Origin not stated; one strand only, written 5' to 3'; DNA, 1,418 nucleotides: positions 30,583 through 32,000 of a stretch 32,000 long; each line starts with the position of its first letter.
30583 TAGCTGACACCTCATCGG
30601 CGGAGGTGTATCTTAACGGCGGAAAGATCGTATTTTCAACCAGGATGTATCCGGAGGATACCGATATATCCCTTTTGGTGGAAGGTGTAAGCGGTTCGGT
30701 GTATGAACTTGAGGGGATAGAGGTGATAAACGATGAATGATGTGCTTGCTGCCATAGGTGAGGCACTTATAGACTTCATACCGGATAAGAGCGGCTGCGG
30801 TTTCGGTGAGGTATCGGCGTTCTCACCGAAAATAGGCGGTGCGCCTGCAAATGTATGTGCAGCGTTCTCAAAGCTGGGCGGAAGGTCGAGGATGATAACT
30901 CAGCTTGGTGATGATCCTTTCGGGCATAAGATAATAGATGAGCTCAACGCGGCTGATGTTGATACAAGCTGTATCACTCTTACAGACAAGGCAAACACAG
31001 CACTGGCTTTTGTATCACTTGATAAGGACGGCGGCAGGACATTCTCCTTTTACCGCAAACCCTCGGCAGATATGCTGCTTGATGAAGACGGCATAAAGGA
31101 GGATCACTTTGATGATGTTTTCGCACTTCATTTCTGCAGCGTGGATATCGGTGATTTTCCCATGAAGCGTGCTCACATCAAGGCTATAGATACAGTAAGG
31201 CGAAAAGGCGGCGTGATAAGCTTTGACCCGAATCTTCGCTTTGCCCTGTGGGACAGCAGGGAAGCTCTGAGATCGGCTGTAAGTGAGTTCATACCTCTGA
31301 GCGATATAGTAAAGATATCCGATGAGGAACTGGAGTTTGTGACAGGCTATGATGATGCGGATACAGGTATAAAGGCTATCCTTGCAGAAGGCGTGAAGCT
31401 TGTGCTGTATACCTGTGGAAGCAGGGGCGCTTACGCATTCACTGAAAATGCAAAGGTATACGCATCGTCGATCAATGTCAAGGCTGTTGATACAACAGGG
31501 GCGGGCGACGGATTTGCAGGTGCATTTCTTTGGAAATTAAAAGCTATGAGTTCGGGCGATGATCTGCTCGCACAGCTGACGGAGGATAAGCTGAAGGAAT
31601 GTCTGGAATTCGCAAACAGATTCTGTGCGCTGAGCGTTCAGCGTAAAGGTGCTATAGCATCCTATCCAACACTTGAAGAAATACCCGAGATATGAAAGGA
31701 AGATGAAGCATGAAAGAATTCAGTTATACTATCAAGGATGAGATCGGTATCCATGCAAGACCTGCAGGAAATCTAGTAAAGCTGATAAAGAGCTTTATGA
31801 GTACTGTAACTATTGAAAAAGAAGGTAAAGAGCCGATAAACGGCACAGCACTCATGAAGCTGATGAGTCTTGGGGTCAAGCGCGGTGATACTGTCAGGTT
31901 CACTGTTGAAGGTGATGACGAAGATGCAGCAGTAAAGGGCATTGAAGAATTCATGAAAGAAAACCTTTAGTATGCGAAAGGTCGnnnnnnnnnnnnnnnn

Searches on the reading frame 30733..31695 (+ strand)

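Call 56: search_protein_families(library=pfam, proteins=[window:30733-31695:+], max_evalue=0.1)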
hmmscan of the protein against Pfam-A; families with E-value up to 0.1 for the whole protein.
window:30733-31695:+ (320 aa): 2 families
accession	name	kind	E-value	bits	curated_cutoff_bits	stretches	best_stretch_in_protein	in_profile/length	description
PF00294.29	PfkB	-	3.5e-62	210.9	25.8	1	5-313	4-301/302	pfkB family carbohydrate kinase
PF13986.11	DUF4224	-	0.074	13.4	22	0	195-229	2-36/45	Domain of unknown function (DUF4224)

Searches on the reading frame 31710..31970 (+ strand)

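Call 56: search_protein_families(library=pfam, proteins=[window:31710-31970:+], max_evalue=0.1)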
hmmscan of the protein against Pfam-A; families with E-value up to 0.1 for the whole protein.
window:31710-31970:+ (86 aa): 2 families
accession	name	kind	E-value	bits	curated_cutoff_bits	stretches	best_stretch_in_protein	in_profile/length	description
PF00381.24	PTS-HPr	-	1.8e-27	95.6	23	1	3-83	2-80/81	PTS HPr component phosphorylation site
PF11604.15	CusF_Ec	-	0.024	14.9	27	1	55-79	47-71/72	Copper binding periplasmic protein CusF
